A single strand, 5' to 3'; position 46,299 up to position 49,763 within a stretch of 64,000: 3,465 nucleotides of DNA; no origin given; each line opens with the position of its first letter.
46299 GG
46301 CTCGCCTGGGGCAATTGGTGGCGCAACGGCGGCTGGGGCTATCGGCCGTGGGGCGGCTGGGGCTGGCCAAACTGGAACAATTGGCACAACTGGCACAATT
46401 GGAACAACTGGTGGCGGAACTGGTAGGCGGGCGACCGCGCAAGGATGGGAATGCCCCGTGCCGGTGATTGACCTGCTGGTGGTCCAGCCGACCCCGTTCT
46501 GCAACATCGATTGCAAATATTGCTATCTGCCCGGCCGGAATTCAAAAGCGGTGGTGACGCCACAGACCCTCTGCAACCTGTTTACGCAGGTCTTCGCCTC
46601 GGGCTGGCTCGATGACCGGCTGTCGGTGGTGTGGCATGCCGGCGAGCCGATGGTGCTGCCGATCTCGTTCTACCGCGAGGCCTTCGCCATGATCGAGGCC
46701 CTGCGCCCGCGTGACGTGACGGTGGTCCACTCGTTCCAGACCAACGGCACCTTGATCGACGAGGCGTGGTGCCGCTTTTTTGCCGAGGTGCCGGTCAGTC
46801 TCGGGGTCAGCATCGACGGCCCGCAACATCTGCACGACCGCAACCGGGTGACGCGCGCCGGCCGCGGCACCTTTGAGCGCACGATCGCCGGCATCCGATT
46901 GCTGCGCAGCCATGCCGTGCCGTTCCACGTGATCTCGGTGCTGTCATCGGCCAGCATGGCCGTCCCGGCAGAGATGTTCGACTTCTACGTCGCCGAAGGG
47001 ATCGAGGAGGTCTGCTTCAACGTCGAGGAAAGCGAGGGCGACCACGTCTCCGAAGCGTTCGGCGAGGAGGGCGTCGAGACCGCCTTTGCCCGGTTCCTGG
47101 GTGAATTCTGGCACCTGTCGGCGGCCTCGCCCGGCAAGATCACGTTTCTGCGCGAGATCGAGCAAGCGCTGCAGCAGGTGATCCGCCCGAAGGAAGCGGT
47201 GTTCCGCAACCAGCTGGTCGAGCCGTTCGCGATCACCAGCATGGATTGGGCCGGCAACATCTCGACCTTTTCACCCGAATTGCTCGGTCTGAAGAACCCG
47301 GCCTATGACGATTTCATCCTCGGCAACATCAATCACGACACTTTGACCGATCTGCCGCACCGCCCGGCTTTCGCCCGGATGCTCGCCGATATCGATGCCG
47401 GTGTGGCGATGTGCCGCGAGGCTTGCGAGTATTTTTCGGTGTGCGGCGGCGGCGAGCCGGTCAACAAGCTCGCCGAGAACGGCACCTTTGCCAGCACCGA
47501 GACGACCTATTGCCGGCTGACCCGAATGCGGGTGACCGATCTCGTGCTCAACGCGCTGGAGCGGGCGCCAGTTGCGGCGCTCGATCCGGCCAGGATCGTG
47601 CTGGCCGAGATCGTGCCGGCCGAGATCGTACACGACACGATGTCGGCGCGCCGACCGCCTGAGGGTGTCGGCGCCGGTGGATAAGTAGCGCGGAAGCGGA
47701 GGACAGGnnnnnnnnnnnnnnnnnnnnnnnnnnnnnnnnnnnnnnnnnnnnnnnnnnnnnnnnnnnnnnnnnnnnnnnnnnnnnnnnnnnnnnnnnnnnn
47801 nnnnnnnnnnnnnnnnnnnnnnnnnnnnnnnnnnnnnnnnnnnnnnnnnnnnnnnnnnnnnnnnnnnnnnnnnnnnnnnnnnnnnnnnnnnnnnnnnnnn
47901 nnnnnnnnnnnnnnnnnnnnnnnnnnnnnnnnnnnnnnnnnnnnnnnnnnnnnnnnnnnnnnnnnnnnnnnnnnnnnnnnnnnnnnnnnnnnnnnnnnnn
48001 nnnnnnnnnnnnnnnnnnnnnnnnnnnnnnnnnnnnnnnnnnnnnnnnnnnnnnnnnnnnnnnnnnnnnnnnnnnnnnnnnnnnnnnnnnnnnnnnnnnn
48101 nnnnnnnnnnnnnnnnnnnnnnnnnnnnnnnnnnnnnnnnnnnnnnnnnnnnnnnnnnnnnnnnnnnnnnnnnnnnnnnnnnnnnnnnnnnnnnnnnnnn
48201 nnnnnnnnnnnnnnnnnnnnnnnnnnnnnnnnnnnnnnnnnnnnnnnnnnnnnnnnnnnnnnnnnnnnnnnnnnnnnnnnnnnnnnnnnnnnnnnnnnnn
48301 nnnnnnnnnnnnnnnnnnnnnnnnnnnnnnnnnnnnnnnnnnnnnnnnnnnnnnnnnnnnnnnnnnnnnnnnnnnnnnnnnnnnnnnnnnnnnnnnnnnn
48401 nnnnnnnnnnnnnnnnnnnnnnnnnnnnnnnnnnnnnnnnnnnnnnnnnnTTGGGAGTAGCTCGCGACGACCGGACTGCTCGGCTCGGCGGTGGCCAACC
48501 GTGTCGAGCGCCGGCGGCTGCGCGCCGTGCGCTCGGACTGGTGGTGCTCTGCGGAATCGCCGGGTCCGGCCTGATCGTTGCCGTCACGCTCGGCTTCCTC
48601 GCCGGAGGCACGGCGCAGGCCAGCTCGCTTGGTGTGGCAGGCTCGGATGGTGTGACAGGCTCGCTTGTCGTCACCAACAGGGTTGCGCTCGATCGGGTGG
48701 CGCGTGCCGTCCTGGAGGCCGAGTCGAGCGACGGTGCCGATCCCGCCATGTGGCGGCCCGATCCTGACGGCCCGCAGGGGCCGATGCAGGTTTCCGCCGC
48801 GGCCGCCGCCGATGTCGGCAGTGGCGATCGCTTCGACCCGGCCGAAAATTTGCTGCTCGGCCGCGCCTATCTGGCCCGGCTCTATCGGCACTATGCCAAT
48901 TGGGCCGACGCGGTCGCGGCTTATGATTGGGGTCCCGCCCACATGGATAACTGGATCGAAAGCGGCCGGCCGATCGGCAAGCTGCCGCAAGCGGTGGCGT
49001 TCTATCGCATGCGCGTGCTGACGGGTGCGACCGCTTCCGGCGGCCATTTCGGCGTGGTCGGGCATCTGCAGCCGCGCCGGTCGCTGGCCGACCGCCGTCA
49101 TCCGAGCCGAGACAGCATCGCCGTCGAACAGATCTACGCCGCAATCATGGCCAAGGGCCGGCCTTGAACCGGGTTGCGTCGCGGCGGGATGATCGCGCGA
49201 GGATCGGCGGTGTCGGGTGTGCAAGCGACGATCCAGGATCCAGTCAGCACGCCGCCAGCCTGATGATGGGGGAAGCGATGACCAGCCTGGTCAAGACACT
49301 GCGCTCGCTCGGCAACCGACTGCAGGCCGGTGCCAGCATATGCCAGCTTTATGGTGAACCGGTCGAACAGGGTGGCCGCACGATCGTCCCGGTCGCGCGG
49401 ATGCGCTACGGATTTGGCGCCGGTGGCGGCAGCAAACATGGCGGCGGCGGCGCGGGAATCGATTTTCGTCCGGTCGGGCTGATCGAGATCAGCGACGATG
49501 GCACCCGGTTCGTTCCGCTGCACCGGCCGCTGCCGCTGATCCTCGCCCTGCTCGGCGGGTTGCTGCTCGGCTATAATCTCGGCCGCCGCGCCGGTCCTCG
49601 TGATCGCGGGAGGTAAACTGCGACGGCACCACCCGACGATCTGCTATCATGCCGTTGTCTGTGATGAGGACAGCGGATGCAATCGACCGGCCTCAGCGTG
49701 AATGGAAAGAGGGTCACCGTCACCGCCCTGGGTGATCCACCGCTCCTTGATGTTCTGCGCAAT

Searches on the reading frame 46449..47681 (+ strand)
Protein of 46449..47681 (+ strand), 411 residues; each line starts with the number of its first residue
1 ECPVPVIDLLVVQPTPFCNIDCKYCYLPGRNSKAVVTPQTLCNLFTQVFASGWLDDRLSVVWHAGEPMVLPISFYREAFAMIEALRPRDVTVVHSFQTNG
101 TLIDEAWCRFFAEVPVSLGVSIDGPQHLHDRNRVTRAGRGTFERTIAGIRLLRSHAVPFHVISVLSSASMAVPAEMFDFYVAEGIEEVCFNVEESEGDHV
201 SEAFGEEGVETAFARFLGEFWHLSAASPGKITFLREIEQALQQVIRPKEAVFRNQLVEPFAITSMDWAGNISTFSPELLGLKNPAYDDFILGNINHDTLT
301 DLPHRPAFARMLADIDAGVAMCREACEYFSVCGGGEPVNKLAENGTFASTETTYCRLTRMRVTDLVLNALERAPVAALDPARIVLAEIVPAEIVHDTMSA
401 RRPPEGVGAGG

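Call 4: search_protein_families(library=ncbifam, proteins=[window:46449-47681:+], max_evalue=0.01)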
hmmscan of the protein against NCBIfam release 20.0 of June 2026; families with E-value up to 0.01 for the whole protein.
window:46449-47681:+ (411 aa): 57 families (the best 25 are shown)
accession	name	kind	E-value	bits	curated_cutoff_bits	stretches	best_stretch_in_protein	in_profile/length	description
TIGR04261.1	rSAM_GlyRichRpt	subfamily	3e-124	414.7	310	1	12-372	1-363/363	cyclophane-forming radical SAM/SPASM peptide maturase GrrM/OscB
NF041718.1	rSAM_phane_AMC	equivalog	4.7e-90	302.2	425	1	8-367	6-358/362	cyclophane-forming radical SAM peptide maturase AmcB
TIGR03942.1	sulfatase_rSAM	equivalog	3.1e-48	164.7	349.45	1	16-356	9-344/363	anaerobic sulfatase maturase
NF041298.1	rSAM_mat_DynA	equivalog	9.2e-43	146.6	450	1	11-337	4-322/356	dynobactin maturation radical SAM/SPASM protein DynA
NF041707.1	rSAM_YhhB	equivalog_domain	1.3e-37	129.6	445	1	11-358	5-354/369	cyclophane-forming radical SAM/SPASM peptide maturase YhhB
NF010308.0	PRK13745.1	equivalog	6.9e-33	114.2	484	1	15-184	21-194/412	anaerobic sulfatase-maturation protein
NF041300.1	rSAM_mat_DarW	exception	8.8e-31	107.1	650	1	9-358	42-388/415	radical SAM/SPASM peptide maturase DarW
NF038005.1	rSAM_mat_DarE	equivalog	4.3e-26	91.7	650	1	10-347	76-411/432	darobactin maturation radical SAM/SPASM protein DarE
TIGR04083.1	rSAM_pep_methan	hypoth_equivalog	6.5e-26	91.1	300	2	11-185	3-169/376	TIGR04083 family peptide-modifying radical SAM enzyme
NF010321.0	PRK13758.1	equivalog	1.7e-25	90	441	1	7-171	4-172/370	anaerobic sulfatase-maturase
TIGR04163.1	rSAM_cobopep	equivalog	7.2e-25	87.6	375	1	12-362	68-412/428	peptide-modifying radical SAM enzyme CbpB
TIGR04269.1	SAM_SPASM_FxsB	subfamily_domain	6.3e-24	84.7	370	1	11-357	5-353/363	FxsB family cyclophane-forming radical SAM/SPASM peptide maturase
TIGR04496.1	rSAM_XyeB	equivalog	2.8e-23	82.2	450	1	17-154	13-158/385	cyclophane-forming radical SAM/SPASM peptide maturase XyeB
TIGR03978.1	rSAM_paired_1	equivalog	2.3e-21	76.1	370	2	9-188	84-265/466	His-Xaa-Ser system radical SAM maturase HxsB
NF047865.1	rSAM_PapB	equivalog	1.1e-20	74.2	340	1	13-190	8-185/330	PapB family radical SAM/SPASM ranthipeptide maturase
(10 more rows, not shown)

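Call 21: find_related_loci(query=window:46449-47681:+, collection=genome_contigs, flank=6000)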
Query window:46449-47681:+ (411 aa) in genome_contigs; peptide patterns used: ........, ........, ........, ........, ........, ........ (x = any residue, [..] = any of these).
168 stretches matched a pattern; 143 encode a relative of the query (tblastn E <= 1e-3); the best 80 are kept; 80 distinct loci.
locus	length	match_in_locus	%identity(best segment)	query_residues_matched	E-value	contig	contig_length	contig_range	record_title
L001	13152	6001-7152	92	4-387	0e+0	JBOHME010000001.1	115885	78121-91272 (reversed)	MAG: Stellaceae bacterium isolate SE1507_metabat2.bin.20 NODE_61_length_115885_cov_1.764673, whole genome shotgun sequen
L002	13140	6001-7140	84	4-383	0e+0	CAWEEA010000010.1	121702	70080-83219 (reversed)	MAG: uncultured Alphaproteobacteria bacterium isolate MFD03399.bin.2.97 genome assembly, contig: contig_29703, whole gen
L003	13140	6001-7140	84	4-383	0e+0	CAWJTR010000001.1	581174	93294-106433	MAG: uncultured Alphaproteobacteria bacterium isolate MFD04463.bin.2.202 genome assembly, contig: contig_10613, whole ge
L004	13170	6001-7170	81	4-393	0e+0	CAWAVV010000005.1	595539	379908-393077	MAG: uncultured Alphaproteobacteria bacterium isolate MFD01138.bin.2.43 genome assembly, contig: contig_13739, whole gen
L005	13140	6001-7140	83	4-383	0e+0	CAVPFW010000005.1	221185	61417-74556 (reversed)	MAG: uncultured Alphaproteobacteria bacterium isolate MFD10064.bin.1.22 genome assembly, contig: contig_18153, whole gen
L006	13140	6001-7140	83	4-383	0e+0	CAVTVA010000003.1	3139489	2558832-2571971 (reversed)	MAG: uncultured Alphaproteobacteria bacterium isolate MFD09603.bin.2.16 genome assembly, contig: contig_868, whole genom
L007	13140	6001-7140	83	5-384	0e+0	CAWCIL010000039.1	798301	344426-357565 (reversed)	MAG: uncultured Alphaproteobacteria bacterium isolate MFD04463.bin.1.228 genome assembly, contig: contig_7854, whole gen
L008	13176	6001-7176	82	4-391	0e+0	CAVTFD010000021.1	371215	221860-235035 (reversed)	MAG: uncultured Alphaproteobacteria bacterium isolate MFD09286.bin.1.141 genome assembly, contig: contig_27148, whole ge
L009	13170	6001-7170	81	4-393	0e+0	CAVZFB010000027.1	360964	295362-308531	MAG: uncultured Alphaproteobacteria bacterium isolate MFD05841.bin.2.6 genome assembly, contig: contig_16555, whole geno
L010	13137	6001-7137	84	3-381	0e+0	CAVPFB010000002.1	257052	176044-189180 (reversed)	MAG: uncultured Alphaproteobacteria bacterium isolate MFD10071.bin.2.44 genome assembly, contig: contig_27421, whole gen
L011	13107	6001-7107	83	4-372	0e+0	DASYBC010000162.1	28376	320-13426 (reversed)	MAG TPA_asm: Stellaceae bacterium isolate SMAG_U4897 k141_3686840, whole genome shotgun sequence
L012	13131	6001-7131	79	4-380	0e+0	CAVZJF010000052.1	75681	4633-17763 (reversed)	MAG: uncultured Alphaproteobacteria bacterium isolate MFD01138.bin.2.121 genome assembly, contig: contig_78108, whole ge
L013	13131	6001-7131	79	4-380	0e+0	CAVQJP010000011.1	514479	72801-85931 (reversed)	MAG: uncultured Alphaproteobacteria bacterium isolate MFD10064.bin.1.16 genome assembly, contig: contig_28276, whole gen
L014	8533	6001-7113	80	4-374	0e+0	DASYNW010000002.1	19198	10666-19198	MAG TPA_asm: Stellaceae bacterium isolate SMAG_U4413 k141_312434, whole genome shotgun sequence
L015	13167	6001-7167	77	7-392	0e+0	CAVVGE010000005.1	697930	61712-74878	MAG: uncultured Alphaproteobacteria bacterium isolate MFD01138.bin.1.135 genome assembly, contig: contig_31919, whole ge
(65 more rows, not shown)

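Call 25: search_protein_families(library=pfam, proteins=[window:46449-47681:+], max_evalue=1)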
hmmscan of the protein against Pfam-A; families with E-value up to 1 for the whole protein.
window:46449-47681:+ (411 aa): 1 family
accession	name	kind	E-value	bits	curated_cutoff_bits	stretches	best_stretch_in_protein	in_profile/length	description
PF04055.27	Radical_SAM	-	3.6e-14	53.7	29.5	1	13-163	2-149/166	Radical SAM superfamily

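Call 52: search_solved_structures(query=window:46458-47681:+, max_evalue=0.001)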
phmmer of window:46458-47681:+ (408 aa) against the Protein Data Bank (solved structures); distinct sequences matched with E-value up to 0.001: 3.
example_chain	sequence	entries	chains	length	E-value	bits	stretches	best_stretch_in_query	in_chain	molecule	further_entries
4k37_A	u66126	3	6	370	4.9e-21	78.5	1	1-181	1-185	Anaerobic sulfatase-maturating enzyme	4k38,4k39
4k36_A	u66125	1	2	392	5.7e-21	78.3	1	1-181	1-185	Anaerobic sulfatase-maturating enzyme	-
9gm3_A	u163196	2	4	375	4.3e-16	62.2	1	7-180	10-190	ChlB radical SAM domain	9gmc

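Call 59: search_dna_similar(query=window:46458-47681:+, collection=plasmids, mode=protein, max_evalue=1e-20, max_rows=25)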
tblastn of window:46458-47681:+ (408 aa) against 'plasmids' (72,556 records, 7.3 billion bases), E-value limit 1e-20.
Records with a match: 61; places in all: 70; records where one place covers at least 80% of the query: 34.
Best place of each record, by identity: <60% 61.
By first word of the organism name: Escherichia 13; Pantoea 7; Paraburkholderia 5; Phaeobacter 4; Klebsiella 3; Pasteurella 3; Vibrio 3; Bacillus 2; Salmonella 2; Aureibacter 2; and 17 more.
By predicted mobility (MOB-suite, as given by PLSDB): non-mobilizable 52; conjugative 8; mobilizable 1.
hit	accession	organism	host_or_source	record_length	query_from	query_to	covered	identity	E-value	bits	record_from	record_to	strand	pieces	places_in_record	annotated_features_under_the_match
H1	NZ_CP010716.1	Phaeobacter piscinae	cell culture,fish larvae aquaculture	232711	4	364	88%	43.8%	5e-102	338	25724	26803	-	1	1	grrM: cyclophane-forming radical SAM/SPASM peptide maturase GrrM/OscB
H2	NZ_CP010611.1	Phaeobacter inhibens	cell culture,clam larvae aquaculture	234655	4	364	88%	43.8%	5e-102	338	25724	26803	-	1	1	grrM: cyclophane-forming radical SAM/SPASM peptide maturase GrrM/OscB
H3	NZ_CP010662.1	Phaeobacter inhibens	cell culture,clam larvae aquaculture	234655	4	364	88%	43.8%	5e-102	338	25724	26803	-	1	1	grrM: cyclophane-forming radical SAM/SPASM peptide maturase GrrM/OscB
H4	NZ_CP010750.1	Phaeobacter inhibens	cell culture,algae aquaculture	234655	4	364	88%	43.8%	5e-102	338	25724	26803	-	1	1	grrM: cyclophane-forming radical SAM/SPASM peptide maturase GrrM/OscB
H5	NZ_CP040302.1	Nostoc sp. TCL26-01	Leiosporoceros dussii,pure culture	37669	3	368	90%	40.6%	2e-93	314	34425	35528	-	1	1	grrM: cyclophane-forming radical SAM/SPASM peptide maturase GrrM/OscB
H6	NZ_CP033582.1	Streptomyces sp. ADI95-16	-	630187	7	369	89%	40.4%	6e-80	275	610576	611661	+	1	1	grrM: cyclophane-forming radical SAM/SPASM peptide maturase GrrM/OscB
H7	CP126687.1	Bacillus bombysepticus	Microtermes sp. colony Mi106,bacterial ...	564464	3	367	89%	35.2%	6e-79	272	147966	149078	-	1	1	grrM: cyclophane-forming radical SAM/SPASM peptide maturase GrrM/OscB | hypothetical protein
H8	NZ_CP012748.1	Paraburkholderia caribensis MBA4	soil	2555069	2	339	83%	29.6%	3e-30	130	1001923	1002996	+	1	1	none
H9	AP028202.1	Paraburkholderia largidicola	Physopelta gutta,midgut,Midgut crypts ...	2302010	2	339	83%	28.8%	2e-29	128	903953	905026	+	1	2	anaerobic sulfatase maturase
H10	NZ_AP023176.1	Paraburkholderia largidicola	Physopelta gutta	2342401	2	339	83%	28.8%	2e-29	128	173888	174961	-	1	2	none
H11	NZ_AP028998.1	Paraburkholderia sp. 22B1P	-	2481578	2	339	83%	28.5%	1e-29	129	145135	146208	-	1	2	none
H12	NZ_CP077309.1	Enterobacter hormaechei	-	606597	15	407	96%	24.0%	3e-26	118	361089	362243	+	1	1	anaerobic sulfatase maturase | dsdA: D-serine ammonia-lyase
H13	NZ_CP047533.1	Salmonella enterica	Clam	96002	15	339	80%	28.9%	6e-31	132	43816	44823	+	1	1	anaerobic sulfatase maturase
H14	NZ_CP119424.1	Photobacterium sp. DA100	-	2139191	7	349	84%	27.1%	1e-28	125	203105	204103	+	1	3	none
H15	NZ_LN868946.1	Salmonella enterica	Homo sapiens,feces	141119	15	339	80%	28.6%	1e-30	132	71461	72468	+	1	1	anaerobic sulfatase maturase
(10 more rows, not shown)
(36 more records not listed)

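Call 60: get_annotated_region(hit=H5, flank=4000)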
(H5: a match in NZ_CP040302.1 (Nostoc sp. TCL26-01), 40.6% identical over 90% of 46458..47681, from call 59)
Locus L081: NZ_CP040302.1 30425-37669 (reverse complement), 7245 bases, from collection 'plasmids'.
description: Nostoc sp. TCL26-01 plasmid pTCL26-01_E, complete sequence
organism: Nostoc sp. TCL26-01 (NCBI taxid 2576904)
taxonomy: Bacteria; Cyanobacteriota; Cyanophyceae; Nostocales; Nostocaceae; Nostoc; Nostoc sp. TCL26-01
host: -; source: Leiosporoceros dussii,pure culture; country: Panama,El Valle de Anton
typing (MOB-suite, as given by PLSDB): non-mobilizable
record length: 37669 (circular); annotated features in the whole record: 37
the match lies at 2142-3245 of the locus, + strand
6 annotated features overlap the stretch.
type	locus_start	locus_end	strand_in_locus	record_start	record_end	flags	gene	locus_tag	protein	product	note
CDS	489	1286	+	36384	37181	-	-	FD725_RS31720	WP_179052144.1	phytanoyl-CoA dioxygenase family protein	-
CDS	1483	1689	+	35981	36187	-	-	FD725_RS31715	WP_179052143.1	hypothetical protein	-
CDS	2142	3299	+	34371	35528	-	grrM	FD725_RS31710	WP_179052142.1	cyclophane-forming radical SAM/SPASM peptide maturase GrrM/OscB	-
CDS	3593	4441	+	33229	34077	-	-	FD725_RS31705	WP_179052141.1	hypothetical protein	-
CDS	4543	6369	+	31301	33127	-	-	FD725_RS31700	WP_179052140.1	type IV secretory system conjugative DNA transfer family protein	-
CDS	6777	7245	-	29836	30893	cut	-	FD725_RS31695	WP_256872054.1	IS630 family transposase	-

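Call 61: get_annotated_region(hit=H1, flank=4000)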
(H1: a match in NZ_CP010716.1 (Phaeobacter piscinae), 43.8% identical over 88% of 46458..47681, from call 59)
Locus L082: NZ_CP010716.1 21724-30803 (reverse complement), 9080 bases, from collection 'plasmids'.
description: Phaeobacter piscinae strain P18 plasmid pP18_a, complete sequence
organism: Phaeobacter piscinae (NCBI taxid 1580596)
taxonomy: Bacteria; Pseudomonadota; Alphaproteobacteria; Rhodobacterales; Roseobacteraceae; Phaeobacter; Phaeobacter piscinae
host: -; source: cell culture,fish larvae aquaculture; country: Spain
typing (MOB-suite, as given by PLSDB): conjugative; replicon rep_cluster_558; relaxase MOBP; mating-pair formation MPF_T
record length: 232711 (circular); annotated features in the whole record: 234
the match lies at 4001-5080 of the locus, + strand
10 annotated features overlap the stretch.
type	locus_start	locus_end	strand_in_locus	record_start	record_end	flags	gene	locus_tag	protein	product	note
CDS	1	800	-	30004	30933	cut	-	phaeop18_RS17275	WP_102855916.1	DUF2493 domain-containing protein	-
CDS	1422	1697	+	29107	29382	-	-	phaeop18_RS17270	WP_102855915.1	hypothetical protein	-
CDS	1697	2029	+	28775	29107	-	-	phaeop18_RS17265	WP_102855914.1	type II toxin-antitoxin system RelE/ParE family toxin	GO:0030541 - plasmid partitioning [Evidence IEA]; GO:0051290 - protein heterotetramerization [Evidence IEA]; GO:0009432 ...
CDS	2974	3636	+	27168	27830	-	-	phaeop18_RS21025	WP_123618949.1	hypothetical protein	-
CDS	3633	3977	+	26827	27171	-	-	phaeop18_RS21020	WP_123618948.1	hypothetical protein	-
CDS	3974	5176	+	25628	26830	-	grrM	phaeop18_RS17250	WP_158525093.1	cyclophane-forming radical SAM/SPASM peptide maturase GrrM/OscB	-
CDS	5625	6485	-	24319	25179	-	-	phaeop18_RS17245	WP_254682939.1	AraC family transcriptional regulator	GO:0006355 - regulation of DNA-templated transcription [Evidence IEA]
CDS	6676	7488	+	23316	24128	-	-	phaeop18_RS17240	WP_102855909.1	SDR family oxidoreductase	-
CDS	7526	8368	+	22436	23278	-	-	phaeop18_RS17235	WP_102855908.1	SDR family NAD(P)-dependent oxidoreductase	-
CDS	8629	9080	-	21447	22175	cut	-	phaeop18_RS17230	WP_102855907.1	DUF736 family protein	-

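Call 71: get_annotated_region(hit=H6, flank=2500)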
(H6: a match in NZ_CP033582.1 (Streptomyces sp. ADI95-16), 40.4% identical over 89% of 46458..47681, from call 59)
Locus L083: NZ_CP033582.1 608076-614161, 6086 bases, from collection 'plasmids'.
description: Streptomyces sp. ADI95-16 plasmid pADI95-16a, complete sequence
organism: Streptomyces sp. ADI95-16 (NCBI taxid 1522758)
taxonomy: Bacteria; Actinomycetota; Actinomycetes; Kitasatosporales; Streptomycetaceae; Streptomyces; Streptomyces sp. ADI95-16
host: -; source: -; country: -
typing (MOB-suite, as given by PLSDB): non-mobilizable
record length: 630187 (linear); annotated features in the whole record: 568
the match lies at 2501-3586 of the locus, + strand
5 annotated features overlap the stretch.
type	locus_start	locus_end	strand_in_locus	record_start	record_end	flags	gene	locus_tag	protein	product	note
CDS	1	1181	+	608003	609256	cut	-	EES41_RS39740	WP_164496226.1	lanthionine synthetase C family protein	-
CDS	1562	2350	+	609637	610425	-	-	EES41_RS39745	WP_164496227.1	hypothetical protein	-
CDS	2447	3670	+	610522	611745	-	grrM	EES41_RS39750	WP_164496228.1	cyclophane-forming radical SAM/SPASM peptide maturase GrrM/OscB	-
CDS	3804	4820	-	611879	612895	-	-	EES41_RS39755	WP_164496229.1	thiopeptide-type bacteriocin biosynthesis protein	-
CDS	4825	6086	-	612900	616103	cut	-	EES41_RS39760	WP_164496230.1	lantibiotic dehydratase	-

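Call 72: get_annotated_region(hit=H7, flank=2500)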
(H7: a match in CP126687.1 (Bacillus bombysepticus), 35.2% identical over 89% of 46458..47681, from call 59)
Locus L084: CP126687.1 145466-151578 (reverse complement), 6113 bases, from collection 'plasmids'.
description: Bacillus bombysepticus strain Mi106 D2 head1 chi plasmid unnamed1, complete sequence
organism: Bacillus bombysepticus (NCBI taxid 658666)
taxonomy: Bacteria; Bacillota; Bacilli; Bacillales; Bacillaceae; Bacillus; Bacillus bombysepticus
host: -; source: Microtermes sp. colony Mi106,bacterial isolate,head,Worker head; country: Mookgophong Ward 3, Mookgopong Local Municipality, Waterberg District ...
typing (MOB-suite, as given by PLSDB): non-mobilizable; replicon rep_cluster_125; mating-pair formation MPF_T
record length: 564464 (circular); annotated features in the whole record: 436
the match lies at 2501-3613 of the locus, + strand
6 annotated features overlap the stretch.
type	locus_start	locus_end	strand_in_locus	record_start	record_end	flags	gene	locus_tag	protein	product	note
CDS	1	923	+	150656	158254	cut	-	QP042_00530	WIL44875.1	amino acid adenylation domain-containing protein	-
CDS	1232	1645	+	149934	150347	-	-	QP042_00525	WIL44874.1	hypothetical protein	-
CDS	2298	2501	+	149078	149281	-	-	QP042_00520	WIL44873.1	hypothetical protein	-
CDS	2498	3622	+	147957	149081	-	grrM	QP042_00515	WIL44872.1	cyclophane-forming radical SAM/SPASM peptide maturase GrrM/OscB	-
CDS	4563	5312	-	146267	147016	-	-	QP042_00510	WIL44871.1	DUF1906 domain-containing protein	-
CDS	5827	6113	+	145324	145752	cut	-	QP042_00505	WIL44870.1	papain-like cysteine protease family protein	-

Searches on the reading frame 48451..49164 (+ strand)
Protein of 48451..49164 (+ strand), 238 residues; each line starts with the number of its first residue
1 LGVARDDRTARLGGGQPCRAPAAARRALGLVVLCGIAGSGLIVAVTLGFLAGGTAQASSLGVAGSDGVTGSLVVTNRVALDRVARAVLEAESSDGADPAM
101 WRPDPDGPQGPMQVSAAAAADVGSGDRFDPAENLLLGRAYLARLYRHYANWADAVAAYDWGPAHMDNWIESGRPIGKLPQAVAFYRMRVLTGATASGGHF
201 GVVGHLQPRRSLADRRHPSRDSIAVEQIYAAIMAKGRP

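Call 4: search_protein_families(library=ncbifam, proteins=[window:48451-49164:+], max_evalue=0.01)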
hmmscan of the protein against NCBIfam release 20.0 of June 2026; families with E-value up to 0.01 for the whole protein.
window:48451-49164:+ (238 aa): 3 families
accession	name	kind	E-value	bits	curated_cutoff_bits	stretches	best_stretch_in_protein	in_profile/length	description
NF008631.0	PRK11619.1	equivalog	0.00024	19.6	536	1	123-184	542-601/644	murein transglycosylase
NF047373.1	BB0259_flg_lyt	exception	0.00025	20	234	1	125-180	609-662/705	flagellar assembly lytic transglycosylase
NF008112.0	PRK10859.1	equivalog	0.0056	15.2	354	1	105-166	323-391/483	membrane-bound lytic murein transglycosylase MltF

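Call 25: search_protein_families(library=pfam, proteins=[window:48451-49164:+], max_evalue=1)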
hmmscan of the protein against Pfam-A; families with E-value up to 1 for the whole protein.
window:48451-49164:+ (238 aa): 1 family
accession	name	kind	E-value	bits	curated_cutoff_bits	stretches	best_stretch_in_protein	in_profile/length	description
PF01464.25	SLT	-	1.3e-09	38.1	21.3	1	85-171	18-107/117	Transglycosylase SLT domain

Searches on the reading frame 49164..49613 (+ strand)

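Call 25: search_protein_families(library=pfam, proteins=[window:49164-49613:+], max_evalue=1)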
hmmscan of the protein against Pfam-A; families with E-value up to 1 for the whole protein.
window:49164-49613:+ (150 aa): 1 family
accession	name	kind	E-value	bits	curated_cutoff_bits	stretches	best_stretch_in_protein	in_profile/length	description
PF09579.15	Spore_YtfJ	-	3.9e-10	40.3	25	1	69-121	4-65/81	Sporulation protein YtfJ (Spore_YtfJ)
